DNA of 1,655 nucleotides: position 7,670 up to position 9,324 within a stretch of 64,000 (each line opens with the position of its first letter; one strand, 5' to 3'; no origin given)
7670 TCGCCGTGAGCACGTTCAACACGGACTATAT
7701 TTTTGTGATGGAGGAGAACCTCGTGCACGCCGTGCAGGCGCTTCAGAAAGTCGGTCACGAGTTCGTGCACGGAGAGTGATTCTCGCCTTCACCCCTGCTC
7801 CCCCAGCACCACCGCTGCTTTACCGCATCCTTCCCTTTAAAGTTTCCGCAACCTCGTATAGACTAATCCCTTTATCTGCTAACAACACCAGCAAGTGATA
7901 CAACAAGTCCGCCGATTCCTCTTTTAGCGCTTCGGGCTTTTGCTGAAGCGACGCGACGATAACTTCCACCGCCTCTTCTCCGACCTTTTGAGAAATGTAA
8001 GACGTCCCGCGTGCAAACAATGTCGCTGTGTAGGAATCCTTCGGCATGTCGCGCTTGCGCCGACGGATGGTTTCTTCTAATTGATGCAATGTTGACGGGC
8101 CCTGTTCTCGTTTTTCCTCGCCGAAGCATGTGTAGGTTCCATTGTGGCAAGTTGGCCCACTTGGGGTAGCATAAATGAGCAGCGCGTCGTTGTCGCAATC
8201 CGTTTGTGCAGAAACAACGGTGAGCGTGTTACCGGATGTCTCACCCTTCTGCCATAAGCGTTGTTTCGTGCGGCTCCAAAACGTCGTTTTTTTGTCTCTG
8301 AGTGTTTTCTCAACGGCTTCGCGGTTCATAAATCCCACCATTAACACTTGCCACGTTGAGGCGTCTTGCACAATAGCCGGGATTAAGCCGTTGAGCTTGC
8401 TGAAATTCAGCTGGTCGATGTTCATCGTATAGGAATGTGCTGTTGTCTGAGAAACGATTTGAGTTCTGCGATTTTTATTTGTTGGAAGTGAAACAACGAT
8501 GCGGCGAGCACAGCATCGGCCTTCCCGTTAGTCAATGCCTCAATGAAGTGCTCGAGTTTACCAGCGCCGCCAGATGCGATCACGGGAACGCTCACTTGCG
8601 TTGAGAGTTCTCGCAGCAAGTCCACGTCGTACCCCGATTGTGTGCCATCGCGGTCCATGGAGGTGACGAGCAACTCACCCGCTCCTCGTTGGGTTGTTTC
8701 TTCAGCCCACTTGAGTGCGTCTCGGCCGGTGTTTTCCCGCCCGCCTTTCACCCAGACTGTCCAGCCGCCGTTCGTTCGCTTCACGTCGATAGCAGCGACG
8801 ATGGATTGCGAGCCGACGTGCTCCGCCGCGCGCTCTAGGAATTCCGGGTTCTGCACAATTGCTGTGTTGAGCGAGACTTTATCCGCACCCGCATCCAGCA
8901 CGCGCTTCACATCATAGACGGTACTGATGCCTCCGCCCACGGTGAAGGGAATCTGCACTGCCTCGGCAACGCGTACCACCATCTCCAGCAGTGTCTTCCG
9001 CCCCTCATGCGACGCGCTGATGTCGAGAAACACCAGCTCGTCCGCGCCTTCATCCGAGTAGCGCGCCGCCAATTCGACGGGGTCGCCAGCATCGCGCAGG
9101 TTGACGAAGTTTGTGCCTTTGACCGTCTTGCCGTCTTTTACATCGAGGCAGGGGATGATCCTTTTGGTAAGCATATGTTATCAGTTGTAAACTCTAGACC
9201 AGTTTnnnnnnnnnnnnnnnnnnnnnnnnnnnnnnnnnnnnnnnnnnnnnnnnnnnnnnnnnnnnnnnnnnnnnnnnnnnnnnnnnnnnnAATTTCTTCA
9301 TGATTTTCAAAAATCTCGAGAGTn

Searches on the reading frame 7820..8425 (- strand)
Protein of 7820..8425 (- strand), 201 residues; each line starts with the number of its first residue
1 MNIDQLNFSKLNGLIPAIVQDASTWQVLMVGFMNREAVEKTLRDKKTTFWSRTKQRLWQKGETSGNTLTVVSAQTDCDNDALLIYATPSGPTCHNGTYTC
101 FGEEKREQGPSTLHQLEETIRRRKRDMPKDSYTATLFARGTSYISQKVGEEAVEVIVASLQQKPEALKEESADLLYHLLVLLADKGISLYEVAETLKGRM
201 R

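Call 4: search_protein_families(library=pfam, proteins=[window:7820-8425:-])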
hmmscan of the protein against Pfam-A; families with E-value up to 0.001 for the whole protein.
window:7820-8425:- (201 aa): 3 families
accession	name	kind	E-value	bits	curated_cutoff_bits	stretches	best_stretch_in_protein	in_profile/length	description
PF01502.23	PRA-CH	-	7.1e-32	109.5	27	1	29-101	1-73/74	Phosphoribosyl-AMP cyclohydrolase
PF01503.22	PRA-PH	-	5e-23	81.8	21.3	1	113-197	1-83/86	Phosphoribosyl-ATP pyrophosphohydrolase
PF03819.22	MazG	-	0.00011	22.9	22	1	146-196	8-62/74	MazG nucleotide pyrophosphohydrolase domain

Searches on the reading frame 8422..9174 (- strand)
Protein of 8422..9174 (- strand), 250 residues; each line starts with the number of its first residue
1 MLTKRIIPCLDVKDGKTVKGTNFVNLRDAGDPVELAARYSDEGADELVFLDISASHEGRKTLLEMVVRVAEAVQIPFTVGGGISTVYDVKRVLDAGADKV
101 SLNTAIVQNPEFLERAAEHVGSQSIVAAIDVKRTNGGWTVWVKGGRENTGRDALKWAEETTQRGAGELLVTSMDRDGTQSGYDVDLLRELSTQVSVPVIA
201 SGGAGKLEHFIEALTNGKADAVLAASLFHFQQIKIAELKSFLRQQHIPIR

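Call 4: search_protein_families(library=pfam, proteins=[window:8422-9174:-])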
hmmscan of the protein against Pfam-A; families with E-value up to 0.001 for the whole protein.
window:8422-9174:- (250 aa): 9 families
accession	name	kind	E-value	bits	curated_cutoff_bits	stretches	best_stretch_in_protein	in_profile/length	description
PF00977.27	His_biosynth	-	9.8e-85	284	23.6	1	5-233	1-227/228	Histidine biosynthesis protein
PF03060.21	NMO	-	6.3e-10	39.4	28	1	57-108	171-227/331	Nitronate monooxygenase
PF01207.24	Dus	-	9.1e-08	32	20.4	1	33-120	141-230/311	Dihydrouridine synthase (Dus)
PF05690.20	ThiG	-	3.7e-07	30.2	23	0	58-112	160-213/247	Thiazole biosynthesis protein ThiG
PF02581.23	TMP-TENI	-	6.2e-06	26.1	27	0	37-106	109-180/180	Thiamine monophosphate synthase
PF01180.27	DHO_dh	-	8.3e-06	25.6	27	0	61-115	225-282/291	Dihydroorotate dehydrogenase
PF00478.31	IMPDH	-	3.1e-05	23.6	25.6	0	41-101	114-171/345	IMP dehydrogenase / GMP reductase domain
PF04309.18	G3P_antiterm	-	0.00015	21.6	27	0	64-102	129-167/173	Glycerol-3-phosphate responsive antiterminator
PF00497.25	SBP_bac_3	-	0.00065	19.9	26.4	0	172-225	14-65/132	Bacterial extracellular solute-binding proteins, family 3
